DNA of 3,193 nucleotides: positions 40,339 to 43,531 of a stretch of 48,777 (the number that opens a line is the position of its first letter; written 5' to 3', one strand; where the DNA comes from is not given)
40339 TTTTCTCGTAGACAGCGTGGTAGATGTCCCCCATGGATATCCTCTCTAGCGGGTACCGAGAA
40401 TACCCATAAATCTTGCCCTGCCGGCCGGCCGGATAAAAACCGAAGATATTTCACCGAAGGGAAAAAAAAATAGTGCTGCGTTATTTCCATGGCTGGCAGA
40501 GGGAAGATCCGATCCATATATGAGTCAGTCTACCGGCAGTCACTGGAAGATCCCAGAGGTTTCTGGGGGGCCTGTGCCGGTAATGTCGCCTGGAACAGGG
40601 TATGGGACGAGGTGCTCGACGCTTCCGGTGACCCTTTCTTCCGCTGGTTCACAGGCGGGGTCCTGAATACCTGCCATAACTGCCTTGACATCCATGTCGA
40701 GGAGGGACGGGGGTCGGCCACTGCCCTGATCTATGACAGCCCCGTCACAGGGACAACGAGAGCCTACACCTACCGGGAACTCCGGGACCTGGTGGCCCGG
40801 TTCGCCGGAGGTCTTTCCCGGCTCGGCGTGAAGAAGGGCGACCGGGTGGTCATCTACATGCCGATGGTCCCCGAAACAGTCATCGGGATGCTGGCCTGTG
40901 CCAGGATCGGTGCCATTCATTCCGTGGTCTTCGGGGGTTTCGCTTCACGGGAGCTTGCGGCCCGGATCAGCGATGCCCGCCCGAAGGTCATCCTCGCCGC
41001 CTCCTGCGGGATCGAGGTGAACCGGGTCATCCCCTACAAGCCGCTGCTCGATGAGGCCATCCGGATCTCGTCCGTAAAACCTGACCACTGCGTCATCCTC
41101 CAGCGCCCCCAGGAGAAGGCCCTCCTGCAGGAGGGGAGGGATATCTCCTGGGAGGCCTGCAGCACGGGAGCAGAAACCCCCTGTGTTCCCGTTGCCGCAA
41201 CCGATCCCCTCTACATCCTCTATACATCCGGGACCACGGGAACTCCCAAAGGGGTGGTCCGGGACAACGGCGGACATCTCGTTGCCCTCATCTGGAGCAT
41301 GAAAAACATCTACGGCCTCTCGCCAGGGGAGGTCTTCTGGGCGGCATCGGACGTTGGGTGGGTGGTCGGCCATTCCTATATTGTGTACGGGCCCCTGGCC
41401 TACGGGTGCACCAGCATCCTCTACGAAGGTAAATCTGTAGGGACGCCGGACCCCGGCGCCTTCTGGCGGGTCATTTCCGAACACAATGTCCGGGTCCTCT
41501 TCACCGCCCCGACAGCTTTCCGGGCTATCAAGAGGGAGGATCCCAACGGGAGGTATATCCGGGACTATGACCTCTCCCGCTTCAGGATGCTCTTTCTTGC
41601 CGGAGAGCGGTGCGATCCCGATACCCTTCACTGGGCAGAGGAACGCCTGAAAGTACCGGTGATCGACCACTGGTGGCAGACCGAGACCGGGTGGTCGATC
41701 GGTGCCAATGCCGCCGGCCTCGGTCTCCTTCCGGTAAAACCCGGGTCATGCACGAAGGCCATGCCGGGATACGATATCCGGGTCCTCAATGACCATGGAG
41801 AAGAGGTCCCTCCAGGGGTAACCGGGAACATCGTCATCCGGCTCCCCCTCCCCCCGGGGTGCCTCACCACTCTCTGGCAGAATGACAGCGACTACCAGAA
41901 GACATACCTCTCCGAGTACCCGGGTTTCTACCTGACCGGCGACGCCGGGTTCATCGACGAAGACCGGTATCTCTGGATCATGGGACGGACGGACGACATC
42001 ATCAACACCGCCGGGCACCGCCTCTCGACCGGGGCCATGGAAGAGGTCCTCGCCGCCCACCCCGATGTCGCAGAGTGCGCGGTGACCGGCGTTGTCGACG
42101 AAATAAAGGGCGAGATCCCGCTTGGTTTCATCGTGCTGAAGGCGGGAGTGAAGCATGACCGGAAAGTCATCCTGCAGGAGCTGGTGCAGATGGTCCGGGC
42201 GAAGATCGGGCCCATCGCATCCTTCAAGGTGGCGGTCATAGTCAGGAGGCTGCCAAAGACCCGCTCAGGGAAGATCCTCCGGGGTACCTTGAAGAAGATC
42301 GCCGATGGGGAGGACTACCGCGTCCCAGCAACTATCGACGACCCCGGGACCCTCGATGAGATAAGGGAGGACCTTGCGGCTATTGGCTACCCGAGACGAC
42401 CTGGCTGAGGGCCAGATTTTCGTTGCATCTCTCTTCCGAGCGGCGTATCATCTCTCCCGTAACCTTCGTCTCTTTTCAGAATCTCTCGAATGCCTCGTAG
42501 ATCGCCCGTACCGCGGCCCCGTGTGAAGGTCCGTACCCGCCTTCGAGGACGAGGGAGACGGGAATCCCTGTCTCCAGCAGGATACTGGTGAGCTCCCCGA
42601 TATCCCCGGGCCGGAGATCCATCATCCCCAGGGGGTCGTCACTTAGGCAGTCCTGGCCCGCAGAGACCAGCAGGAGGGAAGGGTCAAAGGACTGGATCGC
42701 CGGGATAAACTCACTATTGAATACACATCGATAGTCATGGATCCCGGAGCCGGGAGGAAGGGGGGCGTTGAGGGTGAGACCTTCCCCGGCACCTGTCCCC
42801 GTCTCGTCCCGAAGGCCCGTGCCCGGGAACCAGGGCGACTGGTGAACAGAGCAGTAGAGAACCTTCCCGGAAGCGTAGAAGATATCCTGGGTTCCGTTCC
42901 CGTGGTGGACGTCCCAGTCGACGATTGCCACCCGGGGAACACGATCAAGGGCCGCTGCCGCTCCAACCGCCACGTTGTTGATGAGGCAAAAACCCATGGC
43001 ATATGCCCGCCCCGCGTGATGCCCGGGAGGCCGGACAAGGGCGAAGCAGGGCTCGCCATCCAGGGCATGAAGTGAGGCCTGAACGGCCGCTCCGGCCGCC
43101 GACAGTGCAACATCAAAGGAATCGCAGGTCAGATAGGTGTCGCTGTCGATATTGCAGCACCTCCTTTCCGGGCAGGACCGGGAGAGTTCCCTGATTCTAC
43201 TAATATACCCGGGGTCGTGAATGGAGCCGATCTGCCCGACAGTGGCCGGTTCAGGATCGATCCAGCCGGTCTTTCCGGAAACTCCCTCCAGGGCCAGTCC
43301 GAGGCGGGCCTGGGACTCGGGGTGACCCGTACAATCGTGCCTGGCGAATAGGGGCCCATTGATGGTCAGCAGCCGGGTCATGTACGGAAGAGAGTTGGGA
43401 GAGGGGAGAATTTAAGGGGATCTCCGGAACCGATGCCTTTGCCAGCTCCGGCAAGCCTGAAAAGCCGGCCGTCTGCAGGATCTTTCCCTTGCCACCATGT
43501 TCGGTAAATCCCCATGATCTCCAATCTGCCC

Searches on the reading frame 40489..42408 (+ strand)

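Call 52: search_protein_families(library=pfam, proteins=[window:40489-42408:+], max_evalue=0.00001)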
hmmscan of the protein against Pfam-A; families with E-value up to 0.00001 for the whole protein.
window:40489-42408:+ (639 aa): 3 families
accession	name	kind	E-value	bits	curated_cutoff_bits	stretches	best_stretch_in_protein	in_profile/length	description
PF00501.34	AMP-binding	-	5.5e-81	272.8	29.9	1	73-452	7-376/384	AMP-binding enzyme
PF13193.12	AMP-binding_C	-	9.6e-25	87.8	24.5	1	517-595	2-76/76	AMP-binding enzyme C-terminal domain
PF16177.11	ACAS_N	-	2.9e-21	75.5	27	1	11-65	1-55/55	Acetyl-coenzyme A synthetase N-terminus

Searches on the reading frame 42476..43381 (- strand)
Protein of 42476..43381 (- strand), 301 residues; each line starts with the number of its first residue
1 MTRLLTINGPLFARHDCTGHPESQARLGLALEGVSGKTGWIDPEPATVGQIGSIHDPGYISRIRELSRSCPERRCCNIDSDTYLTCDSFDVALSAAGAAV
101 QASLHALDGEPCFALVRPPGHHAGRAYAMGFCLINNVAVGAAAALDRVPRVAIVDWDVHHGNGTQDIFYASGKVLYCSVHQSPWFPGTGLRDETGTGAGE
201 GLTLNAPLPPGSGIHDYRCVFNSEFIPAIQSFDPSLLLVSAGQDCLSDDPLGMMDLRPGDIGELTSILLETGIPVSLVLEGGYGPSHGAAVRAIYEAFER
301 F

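Call 52: search_protein_families(library=pfam, proteins=[window:42476-43381:-], max_evalue=0.00001)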
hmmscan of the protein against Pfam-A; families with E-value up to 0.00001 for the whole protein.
window:42476-43381:- (301 aa): 1 family
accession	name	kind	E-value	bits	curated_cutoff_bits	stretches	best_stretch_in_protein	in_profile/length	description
PF00850.24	Hist_deacetyl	-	3.6e-76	256.8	27.9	1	20-288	1-287/298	Histone deacetylase domain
